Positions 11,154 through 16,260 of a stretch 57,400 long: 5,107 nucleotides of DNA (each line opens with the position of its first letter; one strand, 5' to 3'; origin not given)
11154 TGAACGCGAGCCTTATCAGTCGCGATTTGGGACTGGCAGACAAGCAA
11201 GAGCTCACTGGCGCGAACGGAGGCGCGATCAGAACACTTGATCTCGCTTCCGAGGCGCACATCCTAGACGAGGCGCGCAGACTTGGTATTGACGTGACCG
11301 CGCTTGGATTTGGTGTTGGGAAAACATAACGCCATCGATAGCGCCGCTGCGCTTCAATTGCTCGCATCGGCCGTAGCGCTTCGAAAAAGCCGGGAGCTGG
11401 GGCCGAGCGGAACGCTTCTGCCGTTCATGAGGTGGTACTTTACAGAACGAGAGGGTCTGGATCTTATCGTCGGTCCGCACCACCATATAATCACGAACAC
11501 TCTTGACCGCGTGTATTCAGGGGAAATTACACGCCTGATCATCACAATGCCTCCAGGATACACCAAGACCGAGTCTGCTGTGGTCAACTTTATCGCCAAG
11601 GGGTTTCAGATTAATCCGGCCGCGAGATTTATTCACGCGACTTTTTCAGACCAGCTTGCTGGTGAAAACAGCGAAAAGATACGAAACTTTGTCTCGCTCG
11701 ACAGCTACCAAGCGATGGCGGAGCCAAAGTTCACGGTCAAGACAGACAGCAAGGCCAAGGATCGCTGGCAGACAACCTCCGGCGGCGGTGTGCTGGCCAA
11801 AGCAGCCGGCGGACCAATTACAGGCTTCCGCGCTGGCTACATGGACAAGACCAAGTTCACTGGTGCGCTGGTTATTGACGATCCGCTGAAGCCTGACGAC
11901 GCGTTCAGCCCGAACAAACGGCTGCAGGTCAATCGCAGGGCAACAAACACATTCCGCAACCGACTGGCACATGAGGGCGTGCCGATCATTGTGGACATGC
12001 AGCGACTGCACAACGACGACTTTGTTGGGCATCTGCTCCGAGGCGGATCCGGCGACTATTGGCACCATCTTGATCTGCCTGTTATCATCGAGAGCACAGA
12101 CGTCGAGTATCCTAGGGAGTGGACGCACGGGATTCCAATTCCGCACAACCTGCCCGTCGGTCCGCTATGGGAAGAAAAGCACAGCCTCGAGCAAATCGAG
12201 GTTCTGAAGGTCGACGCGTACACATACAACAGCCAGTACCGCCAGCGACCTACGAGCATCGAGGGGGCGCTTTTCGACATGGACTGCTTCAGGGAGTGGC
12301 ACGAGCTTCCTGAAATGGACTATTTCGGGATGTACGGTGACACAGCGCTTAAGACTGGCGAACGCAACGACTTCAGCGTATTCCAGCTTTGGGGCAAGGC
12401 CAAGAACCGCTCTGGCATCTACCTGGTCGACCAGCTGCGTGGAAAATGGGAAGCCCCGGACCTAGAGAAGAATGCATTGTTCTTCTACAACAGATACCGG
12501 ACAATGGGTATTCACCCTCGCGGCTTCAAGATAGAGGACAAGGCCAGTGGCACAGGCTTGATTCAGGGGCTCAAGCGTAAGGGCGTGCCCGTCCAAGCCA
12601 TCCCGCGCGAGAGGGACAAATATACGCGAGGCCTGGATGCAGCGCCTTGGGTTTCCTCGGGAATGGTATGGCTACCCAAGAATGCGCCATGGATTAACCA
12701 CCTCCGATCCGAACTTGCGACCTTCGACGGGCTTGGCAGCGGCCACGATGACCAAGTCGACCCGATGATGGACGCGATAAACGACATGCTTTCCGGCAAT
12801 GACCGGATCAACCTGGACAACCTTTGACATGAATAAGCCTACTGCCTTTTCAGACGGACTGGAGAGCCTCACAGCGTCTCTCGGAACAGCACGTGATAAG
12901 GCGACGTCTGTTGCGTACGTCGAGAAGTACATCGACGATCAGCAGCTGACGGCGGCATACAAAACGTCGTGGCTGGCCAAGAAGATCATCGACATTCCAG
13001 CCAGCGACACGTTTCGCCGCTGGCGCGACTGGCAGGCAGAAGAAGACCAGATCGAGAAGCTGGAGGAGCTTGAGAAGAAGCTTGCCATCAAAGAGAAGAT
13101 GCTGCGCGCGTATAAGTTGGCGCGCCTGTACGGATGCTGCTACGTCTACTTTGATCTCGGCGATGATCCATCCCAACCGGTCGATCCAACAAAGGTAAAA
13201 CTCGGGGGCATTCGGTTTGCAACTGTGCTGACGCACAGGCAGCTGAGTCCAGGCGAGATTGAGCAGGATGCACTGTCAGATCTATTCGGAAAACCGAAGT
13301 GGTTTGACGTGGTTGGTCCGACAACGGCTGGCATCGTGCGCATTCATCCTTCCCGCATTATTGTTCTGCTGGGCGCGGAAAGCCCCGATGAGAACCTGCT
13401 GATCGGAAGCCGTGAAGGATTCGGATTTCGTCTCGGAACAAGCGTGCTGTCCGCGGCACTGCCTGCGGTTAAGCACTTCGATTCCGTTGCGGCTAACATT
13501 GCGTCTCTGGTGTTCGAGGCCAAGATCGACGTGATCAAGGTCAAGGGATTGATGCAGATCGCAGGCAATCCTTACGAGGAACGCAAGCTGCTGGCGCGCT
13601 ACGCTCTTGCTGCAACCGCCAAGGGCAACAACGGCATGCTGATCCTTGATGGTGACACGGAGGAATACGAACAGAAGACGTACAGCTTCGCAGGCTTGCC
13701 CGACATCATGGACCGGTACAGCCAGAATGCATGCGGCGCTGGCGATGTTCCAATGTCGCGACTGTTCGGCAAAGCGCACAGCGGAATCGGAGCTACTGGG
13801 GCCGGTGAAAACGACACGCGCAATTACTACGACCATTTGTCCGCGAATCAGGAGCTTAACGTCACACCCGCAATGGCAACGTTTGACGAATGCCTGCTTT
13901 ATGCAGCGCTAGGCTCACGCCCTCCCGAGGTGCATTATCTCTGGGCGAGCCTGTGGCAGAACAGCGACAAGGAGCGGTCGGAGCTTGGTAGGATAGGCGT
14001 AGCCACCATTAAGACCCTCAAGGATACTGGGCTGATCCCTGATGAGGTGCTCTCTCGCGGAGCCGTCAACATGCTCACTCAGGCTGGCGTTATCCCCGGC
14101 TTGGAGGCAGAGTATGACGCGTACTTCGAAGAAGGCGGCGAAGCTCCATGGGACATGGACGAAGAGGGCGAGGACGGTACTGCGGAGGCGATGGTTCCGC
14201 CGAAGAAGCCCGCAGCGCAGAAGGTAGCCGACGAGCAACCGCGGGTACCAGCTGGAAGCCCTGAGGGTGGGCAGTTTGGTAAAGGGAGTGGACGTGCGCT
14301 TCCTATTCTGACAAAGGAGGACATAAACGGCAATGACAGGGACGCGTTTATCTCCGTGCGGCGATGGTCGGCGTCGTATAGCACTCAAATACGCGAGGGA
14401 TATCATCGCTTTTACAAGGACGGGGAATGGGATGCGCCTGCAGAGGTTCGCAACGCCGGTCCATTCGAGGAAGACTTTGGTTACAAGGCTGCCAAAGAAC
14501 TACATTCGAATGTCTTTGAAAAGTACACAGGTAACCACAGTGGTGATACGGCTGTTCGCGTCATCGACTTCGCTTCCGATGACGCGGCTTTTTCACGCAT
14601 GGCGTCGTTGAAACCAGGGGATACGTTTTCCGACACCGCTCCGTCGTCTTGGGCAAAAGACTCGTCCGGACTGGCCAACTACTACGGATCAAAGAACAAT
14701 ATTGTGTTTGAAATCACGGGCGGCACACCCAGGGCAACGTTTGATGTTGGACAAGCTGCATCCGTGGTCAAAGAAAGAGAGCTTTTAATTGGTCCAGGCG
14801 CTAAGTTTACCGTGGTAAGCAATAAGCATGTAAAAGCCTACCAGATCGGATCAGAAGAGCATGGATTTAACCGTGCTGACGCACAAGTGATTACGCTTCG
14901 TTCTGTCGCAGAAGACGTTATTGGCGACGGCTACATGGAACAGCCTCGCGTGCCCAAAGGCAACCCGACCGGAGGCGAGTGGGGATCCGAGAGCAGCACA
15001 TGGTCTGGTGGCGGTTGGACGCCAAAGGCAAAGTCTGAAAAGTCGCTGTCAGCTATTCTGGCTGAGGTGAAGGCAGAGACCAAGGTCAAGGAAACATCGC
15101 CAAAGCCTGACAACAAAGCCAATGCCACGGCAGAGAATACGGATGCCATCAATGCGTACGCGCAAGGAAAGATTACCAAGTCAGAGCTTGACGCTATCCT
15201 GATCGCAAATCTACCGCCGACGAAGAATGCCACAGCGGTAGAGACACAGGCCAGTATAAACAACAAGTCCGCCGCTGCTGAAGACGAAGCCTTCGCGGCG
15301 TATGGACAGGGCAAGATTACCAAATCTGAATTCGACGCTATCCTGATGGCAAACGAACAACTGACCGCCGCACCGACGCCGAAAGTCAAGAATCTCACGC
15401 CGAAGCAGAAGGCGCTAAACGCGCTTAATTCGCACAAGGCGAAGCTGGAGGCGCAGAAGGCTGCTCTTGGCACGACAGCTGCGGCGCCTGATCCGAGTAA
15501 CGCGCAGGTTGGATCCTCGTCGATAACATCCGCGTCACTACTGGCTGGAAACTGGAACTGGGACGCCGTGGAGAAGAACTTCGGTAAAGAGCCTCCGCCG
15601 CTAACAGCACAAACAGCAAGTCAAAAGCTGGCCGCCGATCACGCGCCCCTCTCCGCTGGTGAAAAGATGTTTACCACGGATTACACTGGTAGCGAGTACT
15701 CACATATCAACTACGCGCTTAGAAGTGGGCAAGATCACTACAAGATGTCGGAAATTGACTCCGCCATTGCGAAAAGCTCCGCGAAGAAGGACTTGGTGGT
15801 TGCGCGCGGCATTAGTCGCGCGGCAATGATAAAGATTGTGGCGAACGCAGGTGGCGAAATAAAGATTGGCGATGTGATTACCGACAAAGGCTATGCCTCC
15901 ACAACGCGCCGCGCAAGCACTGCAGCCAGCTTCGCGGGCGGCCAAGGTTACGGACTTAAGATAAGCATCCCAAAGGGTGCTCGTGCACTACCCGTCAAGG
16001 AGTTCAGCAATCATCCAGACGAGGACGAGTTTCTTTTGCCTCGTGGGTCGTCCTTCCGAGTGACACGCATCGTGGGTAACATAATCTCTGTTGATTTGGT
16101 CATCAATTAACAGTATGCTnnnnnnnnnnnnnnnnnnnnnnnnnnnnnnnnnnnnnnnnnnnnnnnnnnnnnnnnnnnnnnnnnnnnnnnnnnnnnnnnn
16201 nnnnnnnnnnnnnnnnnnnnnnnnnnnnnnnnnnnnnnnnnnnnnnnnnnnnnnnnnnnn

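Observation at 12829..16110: Portal protein continues in frame into two ADP-ribosyltransferase-like modules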

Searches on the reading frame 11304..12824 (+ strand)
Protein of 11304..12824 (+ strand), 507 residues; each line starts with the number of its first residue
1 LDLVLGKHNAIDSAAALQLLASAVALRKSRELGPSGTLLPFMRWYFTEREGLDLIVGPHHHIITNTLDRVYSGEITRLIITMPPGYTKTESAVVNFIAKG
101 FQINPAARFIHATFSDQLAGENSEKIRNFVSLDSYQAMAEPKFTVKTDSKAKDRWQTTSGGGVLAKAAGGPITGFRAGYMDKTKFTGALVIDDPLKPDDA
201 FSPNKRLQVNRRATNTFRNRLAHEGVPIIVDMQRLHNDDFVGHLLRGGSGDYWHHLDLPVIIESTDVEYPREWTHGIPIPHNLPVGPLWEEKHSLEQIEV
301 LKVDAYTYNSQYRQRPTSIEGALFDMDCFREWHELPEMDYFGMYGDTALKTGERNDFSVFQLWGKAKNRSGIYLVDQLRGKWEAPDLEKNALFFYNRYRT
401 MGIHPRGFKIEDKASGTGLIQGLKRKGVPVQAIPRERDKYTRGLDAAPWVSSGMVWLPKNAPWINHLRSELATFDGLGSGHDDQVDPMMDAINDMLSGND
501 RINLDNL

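Call 13: search_protein_families(library=pfam, proteins=[window:11304-12824:+], max_evalue=0.01)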
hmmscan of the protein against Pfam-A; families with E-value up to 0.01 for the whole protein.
window:11304-12824:+ (507 aa): 1 family
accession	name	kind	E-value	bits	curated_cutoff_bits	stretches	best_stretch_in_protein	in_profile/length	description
PF17289.8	Terminase_6C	-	4.6e-09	36.9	22.6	1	346-493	4-153/155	Terminase RNaseH-like domain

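Call 14: search_protein_families(library=phrogs, proteins=[window:11304-12824:+], max_evalue=0.001)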
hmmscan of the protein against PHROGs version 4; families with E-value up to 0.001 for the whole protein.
window:11304-12824:+ (507 aa): 5 families
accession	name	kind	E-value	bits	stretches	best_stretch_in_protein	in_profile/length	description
phrog_38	-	head and packaging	1.6e-96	325.7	1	37-500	272-708/760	terminase large subunit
phrog_5573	-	head and packaging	3.6e-49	168.4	1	252-504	11-243/250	terminase large subunit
phrog_4758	-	head and packaging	7.1e-49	167.3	1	41-264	23-239/243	terminase large subunit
phrog_979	-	head and packaging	4e-06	26.8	1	417-497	519-601/642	terminase large subunit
phrog_12171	-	head and packaging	2.1e-05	25.6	1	414-501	19-101/110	terminase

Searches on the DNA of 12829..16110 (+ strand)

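Call 8: search_dna_similar(query=window:12829-16110:+, collection=phages, mode=near, max_rows=20)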
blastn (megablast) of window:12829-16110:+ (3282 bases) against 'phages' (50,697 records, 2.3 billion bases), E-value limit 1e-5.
No match.
